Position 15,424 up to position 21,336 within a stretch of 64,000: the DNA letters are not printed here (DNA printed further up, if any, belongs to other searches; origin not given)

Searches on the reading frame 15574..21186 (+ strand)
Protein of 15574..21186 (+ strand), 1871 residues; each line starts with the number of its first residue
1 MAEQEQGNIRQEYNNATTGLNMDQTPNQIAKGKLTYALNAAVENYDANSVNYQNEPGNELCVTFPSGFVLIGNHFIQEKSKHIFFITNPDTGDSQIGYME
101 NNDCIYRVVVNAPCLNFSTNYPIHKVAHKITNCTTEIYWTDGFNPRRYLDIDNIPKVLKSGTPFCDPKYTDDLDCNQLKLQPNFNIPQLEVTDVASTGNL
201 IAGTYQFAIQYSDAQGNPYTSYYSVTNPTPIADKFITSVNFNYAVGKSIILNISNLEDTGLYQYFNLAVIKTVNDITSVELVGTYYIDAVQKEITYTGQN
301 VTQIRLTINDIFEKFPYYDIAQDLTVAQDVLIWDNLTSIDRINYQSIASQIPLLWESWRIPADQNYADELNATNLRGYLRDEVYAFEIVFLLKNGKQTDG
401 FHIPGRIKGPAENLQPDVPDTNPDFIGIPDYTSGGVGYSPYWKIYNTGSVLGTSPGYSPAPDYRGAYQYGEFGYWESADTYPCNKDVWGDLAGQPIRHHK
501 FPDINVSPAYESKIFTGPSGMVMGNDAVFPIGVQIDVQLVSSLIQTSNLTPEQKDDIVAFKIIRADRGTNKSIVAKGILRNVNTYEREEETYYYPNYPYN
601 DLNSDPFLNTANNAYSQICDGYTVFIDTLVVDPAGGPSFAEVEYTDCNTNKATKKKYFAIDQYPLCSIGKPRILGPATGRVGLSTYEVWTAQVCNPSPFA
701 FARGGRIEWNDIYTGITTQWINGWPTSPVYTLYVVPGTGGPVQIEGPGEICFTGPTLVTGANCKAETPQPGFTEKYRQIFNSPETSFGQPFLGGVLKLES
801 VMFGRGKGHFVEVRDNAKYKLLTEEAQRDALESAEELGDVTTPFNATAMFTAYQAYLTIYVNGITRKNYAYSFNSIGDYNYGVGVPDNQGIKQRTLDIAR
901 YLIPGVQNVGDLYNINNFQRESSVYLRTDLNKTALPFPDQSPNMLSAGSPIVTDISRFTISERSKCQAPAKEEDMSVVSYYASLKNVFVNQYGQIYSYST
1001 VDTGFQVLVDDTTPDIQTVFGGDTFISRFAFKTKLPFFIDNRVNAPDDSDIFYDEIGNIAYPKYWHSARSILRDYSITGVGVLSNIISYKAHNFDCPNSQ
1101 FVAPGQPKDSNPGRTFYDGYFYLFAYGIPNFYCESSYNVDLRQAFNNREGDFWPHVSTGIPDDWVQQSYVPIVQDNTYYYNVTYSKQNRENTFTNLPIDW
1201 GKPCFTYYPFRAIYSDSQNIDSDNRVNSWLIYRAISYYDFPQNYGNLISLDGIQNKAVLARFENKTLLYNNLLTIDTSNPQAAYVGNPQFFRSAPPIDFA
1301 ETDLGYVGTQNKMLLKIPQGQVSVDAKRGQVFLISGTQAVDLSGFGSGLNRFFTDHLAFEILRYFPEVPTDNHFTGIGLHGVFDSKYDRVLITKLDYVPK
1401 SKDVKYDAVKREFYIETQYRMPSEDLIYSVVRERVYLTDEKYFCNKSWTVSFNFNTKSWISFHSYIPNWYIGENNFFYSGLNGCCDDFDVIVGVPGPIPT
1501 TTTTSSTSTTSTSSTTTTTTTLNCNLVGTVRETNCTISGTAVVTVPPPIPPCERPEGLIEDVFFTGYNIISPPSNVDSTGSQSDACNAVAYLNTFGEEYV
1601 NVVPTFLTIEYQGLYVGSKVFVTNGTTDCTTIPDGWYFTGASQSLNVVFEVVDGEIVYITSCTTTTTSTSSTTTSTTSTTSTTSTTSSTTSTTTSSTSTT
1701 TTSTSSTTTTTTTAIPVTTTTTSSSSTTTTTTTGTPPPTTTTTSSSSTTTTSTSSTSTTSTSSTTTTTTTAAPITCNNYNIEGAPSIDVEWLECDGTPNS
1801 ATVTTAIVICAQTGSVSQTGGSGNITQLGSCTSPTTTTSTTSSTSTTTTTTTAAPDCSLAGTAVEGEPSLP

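Call 30: search_protein_families(library=phrogs, proteins=[window:15574-21186:+], max_evalue=0.001)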
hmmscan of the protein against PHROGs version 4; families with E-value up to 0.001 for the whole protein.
window:15574-21186:+ (1871 aa): 2 families
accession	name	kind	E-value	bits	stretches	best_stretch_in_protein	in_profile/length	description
phrog_37948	-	head and packaging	1.7e-105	354.6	5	856-1409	1192-1745/2289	virion structural protein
phrog_15100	-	head and packaging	8.6e-23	80.6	2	19-407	12-416/1783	virion structural protein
